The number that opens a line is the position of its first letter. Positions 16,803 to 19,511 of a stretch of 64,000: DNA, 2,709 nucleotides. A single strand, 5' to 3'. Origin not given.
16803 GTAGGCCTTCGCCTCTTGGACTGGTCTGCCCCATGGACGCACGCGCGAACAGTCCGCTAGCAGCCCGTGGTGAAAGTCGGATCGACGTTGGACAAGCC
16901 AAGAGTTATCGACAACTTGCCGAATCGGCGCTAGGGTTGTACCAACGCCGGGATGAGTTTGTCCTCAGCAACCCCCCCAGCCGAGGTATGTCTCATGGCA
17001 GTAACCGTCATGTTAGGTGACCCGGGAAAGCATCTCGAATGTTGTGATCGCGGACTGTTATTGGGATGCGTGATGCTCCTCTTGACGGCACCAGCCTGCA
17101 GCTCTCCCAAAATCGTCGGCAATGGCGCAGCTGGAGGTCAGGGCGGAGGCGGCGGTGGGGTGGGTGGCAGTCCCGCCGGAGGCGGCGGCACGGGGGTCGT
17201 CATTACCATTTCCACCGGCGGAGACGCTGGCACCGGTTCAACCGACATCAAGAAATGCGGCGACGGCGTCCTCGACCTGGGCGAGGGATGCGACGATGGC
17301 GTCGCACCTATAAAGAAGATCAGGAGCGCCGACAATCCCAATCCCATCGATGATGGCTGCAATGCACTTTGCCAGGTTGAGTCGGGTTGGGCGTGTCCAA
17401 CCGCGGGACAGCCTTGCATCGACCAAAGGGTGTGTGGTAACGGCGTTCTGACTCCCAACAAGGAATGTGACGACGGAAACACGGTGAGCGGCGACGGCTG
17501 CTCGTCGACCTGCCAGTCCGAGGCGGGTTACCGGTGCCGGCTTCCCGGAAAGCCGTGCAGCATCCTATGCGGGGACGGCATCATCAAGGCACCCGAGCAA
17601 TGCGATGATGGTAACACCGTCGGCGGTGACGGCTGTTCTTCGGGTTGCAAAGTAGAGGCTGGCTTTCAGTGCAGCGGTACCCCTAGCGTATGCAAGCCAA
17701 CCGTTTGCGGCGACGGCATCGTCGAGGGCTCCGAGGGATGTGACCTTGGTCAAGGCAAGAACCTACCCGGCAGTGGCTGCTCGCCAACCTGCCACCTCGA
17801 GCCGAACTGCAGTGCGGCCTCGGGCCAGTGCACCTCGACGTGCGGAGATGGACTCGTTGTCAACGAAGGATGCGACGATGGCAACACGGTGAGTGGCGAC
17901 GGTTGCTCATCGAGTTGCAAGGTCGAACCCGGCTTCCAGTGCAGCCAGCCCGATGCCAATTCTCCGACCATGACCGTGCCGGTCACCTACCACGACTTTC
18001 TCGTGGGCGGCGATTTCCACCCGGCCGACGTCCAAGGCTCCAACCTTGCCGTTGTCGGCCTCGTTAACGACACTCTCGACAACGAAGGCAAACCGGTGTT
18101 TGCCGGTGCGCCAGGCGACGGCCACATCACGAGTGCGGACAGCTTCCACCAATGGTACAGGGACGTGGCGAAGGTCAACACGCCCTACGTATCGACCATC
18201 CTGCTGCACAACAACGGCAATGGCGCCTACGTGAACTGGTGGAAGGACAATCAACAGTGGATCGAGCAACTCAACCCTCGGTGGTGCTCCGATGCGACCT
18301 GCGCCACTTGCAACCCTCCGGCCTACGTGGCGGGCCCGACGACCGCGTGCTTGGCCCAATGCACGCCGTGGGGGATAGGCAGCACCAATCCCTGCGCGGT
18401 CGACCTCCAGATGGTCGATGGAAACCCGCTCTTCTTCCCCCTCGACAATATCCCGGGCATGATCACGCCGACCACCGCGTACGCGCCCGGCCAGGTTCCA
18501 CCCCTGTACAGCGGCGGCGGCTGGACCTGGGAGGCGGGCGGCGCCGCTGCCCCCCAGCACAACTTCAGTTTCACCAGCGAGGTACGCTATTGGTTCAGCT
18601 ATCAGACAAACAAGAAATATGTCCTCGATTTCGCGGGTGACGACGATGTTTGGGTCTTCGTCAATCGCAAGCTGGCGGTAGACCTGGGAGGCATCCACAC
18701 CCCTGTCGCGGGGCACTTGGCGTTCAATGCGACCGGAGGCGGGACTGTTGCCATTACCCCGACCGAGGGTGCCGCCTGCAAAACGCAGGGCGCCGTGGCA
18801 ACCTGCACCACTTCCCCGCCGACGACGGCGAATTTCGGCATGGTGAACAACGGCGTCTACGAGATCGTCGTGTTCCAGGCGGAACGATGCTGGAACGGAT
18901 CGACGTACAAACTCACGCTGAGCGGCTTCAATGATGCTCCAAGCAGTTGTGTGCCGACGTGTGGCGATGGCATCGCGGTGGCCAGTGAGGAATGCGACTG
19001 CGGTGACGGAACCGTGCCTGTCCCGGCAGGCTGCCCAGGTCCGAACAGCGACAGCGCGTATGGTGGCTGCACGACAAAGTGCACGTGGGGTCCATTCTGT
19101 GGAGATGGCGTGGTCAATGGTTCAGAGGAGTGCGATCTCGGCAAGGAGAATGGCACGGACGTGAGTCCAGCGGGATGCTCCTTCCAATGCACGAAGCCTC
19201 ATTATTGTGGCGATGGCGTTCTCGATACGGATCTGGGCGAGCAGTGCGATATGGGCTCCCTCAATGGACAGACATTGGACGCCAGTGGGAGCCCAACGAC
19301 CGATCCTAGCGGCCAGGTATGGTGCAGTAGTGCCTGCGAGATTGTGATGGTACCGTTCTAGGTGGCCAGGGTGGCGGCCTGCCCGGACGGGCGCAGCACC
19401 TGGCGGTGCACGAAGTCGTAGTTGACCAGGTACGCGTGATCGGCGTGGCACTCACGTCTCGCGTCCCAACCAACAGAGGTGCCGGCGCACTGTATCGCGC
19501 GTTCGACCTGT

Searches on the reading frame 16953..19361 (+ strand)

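Call 50: search_protein_families(library=pfam, proteins=[window:16953-19361:+], max_evalue=0.001)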
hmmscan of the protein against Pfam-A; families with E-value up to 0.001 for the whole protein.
window:16953-19361:+ (802 aa): 2 families
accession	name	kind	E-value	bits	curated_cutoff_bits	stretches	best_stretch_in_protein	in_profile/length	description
PF13948.11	DUF4215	-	4.2e-38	129.8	27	3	187-233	4-47/47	Domain of unknown function (DUF4215)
PF07691.17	PA14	-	0.0009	19.5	24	0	555-656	61-131/147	PA14 domain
